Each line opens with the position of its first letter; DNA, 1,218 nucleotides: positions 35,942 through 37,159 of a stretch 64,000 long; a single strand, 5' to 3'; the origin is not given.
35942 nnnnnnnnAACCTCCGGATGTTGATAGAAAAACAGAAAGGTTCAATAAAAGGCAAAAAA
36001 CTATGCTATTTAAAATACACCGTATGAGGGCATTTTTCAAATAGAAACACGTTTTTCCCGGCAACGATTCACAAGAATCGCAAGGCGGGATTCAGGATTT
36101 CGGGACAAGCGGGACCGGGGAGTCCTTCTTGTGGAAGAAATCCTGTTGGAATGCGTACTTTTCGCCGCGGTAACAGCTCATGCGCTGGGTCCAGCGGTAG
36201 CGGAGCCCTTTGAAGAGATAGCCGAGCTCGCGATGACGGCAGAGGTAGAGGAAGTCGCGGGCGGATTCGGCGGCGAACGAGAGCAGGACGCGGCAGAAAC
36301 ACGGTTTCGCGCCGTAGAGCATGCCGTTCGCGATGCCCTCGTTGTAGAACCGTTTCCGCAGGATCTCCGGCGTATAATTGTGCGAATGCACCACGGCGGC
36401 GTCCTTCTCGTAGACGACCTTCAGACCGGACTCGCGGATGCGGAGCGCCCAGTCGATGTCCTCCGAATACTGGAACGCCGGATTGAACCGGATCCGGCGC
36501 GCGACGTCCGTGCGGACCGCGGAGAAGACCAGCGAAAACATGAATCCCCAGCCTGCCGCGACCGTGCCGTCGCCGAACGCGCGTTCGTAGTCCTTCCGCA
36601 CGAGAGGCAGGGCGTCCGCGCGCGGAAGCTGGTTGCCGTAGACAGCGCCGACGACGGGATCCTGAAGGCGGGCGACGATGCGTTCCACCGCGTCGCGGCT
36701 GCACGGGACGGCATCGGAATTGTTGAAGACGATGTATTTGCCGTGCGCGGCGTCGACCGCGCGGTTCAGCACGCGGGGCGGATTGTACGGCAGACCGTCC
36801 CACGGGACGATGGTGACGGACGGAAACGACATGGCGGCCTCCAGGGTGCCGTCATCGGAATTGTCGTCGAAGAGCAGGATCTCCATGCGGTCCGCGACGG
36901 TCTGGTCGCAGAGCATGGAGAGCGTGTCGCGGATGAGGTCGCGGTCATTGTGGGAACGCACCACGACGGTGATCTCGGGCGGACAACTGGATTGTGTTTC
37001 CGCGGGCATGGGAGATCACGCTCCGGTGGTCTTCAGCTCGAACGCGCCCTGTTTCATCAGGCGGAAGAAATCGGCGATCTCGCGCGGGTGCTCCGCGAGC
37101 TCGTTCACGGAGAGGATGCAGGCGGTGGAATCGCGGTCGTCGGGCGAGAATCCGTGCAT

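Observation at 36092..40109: waaP embedded in a non-canonical module: Pol-beta nucleotidyltransferase + NPP/alkaline-phosphatase-superfamily enzyme + GT2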

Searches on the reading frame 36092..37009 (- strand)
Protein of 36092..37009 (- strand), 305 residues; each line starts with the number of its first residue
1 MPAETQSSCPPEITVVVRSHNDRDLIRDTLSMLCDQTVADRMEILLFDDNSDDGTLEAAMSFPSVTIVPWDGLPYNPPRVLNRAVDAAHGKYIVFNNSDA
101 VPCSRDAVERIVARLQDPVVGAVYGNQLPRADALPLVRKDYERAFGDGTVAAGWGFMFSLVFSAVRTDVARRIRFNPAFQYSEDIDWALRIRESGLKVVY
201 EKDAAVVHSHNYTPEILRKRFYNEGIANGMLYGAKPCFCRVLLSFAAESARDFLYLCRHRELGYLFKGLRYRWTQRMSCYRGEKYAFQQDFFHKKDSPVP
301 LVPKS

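Call 7: search_protein_families(library=pfam, proteins=[window:36092-37009:-], max_evalue=0.1)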
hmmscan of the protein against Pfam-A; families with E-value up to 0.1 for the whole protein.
window:36092-37009:- (305 aa): 7 families
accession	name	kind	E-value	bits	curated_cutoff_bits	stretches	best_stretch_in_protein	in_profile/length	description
PF13641.12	Glyco_tranf_2_3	-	1.5e-13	51.7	27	1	11-220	2-223/230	Glycosyltransferase like family 2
PF00535.33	Glycos_transf_2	-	1.5e-13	51.5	23.3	1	14-132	1-120/168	Glycosyl transferase family 2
PF13632.12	Glyco_trans_2_3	-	8.1e-05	23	27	1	92-215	1-130/198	Glycosyl transferase family group 2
PF10111.15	Glyco_tranf_2_2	-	0.0058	16.6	27.3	1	15-112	4-103/276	Glycosyltransferase like family 2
PF13704.12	Glyco_tranf_2_4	-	0.016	16.1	27.5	1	21-72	2-50/98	Glycosyl transferase family 2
PF09490.15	CbtA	-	0.052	13.8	30.7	0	53-86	107-141/239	Probable cobalt transporter subunit (CbtA)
PF13506.12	Glyco_transf_21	-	0.062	13.2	21.7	0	79-130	18-68/174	Glycosyl transferase family 21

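Call 8: search_protein_families(library=ncbifam, proteins=[window:36092-37009:-], max_evalue=0.1)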
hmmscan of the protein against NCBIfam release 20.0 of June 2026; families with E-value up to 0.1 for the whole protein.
window:36092-37009:- (305 aa): 15 families
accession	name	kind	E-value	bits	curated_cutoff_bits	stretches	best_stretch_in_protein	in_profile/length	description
TIGR03965.1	mycofact_glyco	equivalog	7.9e-16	58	280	1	5-227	69-301/467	mycofactocin biosynthesis glycosyltransferase MftF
NF041875.1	EPS_EpsD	equivalog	7.9e-13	48.5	370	1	14-211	2-209/325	exopolysaccharide biosynthesis glycosyltransferase EpsD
TIGR03937.1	PgaC_IcaA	equivalog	3.3e-08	32.9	422.3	1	9-204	43-246/407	poly-beta-1,6-N-acetyl-D-glucosamine synthase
TIGR03111.1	glyc2_xrt_Gpos1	hypoth_equivalog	4.8e-07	28.9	363.95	1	8-142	46-184/439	TIGR03111 family XrtG-associated glycosyltransferase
TIGR03469.1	HpnB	hypoth_equivalog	1.3e-06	27.7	379.25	1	8-62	41-95/386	hopene-associated glycosyltransferase HpnB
TIGR04242.1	nodulat_NodC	equivalog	4.9e-05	22.5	550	1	5-126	42-167/395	chitooligosaccharide synthase NodC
NF038299.1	EPS_HpsN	equivalog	9.1e-05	21.6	425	0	182-210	194-222/317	hormogonium polysaccharide biosynthesis glycosyltransferase HpsN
TIGR04283.1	glyco_like_mftF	equivalog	0.00015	21.4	182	1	13-115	1-97/221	TIGR04283 family arsenosugar biosynthesis glycosyltransferase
NF038302.1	EPS_HpsE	equivalog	0.00016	20.8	300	1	12-122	2-119/307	hormogonium polysaccharide biosynthesis glycosyltransferase HpsE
NF007482.0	PRK10073.1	equivalog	0.00018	20.7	423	1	11-100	6-96/334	glycosyltransferase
NF047683.1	TeichurnBiosyTuaG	equivalog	0.00025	20.8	400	1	10-101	5-98/252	teichuronic acid biosynthesis protein TuaG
NF050050.1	ProtGlycPglI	equivalog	0.00033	20.1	500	1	11-116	2-109/306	GalNAc(5)-diNAcBac-PP-undecaprenol beta-1,3-glucosyltransferase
NF010496.0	PRK13915.1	equivalog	0.0015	17.7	262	1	12-121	32-149/307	glucosyl-3-phosphoglycerate synthase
NF053739.1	GlytfEpsEBac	equivalog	0.0036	16.3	450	1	11-125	1-117/265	glycosyltransferase EpsE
NF045692.1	OglycostaseCruG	equivalog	0.039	12.9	600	1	11-58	41-87/386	2'-O-glycosyltransferase CruG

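Call 59: search_solved_structures(query=window:36092-37009:-, max_evalue=0.001)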
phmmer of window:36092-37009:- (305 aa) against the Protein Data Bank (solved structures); distinct sequences matched with E-value up to 0.001: 5.
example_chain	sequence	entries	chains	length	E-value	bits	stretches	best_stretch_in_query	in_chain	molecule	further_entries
6yv7_B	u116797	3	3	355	1.3e-09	40.9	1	10-207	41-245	Glycosyl transferase, family 2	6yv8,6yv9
6yv7_A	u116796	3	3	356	1.4e-09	40.8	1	10-207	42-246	Glycosyl transferase, family 2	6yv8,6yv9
8vh7_A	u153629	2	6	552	0.00021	23.8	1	5-114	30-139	Heparosan synthase B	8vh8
8viw_A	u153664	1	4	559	0.00021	23.8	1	5-114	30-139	Heparosan synthase B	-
1h7l_A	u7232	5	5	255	0.00023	23.7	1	11-112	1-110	SPORE COAT POLYSACCHARIDE BIOSYNTHESIS PROTEIN SPSA | PROTEIN (SPORE COAT POLYSACCHARIDE BIOSYNTHESIS PROTEIN SPSA)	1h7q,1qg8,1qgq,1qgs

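Call 76: search_protein_families(library=padloc, proteins=[window:36092-37009:-], max_evalue=0.01)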
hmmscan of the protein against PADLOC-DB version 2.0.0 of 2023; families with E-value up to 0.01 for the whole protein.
window:36092-37009:- (305 aa): 0 families
